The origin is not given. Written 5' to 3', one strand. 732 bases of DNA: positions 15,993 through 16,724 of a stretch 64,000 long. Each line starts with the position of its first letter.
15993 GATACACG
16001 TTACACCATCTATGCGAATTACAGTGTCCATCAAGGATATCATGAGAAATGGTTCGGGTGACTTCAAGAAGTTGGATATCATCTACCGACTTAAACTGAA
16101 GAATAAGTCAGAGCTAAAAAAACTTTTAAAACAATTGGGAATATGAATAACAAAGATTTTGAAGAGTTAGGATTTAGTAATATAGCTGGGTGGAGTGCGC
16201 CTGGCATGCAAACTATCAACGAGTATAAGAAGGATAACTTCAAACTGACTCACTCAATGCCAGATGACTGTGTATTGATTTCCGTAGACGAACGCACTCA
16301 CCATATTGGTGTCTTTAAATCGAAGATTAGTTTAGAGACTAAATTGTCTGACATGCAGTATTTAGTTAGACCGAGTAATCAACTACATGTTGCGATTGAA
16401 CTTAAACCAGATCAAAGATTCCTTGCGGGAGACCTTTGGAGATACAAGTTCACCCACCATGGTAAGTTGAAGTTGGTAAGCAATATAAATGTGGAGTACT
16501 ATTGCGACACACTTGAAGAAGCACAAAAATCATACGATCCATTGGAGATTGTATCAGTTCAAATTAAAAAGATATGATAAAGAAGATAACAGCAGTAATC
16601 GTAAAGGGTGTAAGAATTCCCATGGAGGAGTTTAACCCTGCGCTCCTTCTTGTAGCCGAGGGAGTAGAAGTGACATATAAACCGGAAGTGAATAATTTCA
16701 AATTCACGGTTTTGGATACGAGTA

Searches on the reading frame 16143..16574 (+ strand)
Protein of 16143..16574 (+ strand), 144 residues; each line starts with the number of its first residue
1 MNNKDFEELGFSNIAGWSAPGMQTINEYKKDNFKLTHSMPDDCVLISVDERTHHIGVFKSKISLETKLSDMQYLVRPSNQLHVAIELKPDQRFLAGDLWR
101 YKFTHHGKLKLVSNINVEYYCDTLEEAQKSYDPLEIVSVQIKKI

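Call 4: search_protein_families(library=pfam, proteins=[window:16143-16574:+], max_evalue=1)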
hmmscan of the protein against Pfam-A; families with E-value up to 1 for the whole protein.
window:16143-16574:+ (144 aa): 0 families

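Call 5: search_protein_families(library=phrogs, proteins=[window:16143-16574:+], max_evalue=1)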
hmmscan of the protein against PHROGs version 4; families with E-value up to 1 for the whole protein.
window:16143-16574:+ (144 aa): 1 family
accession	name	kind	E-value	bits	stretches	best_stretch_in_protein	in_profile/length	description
phrog_33659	-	unknown function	0.048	15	1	73-116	54-97/124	-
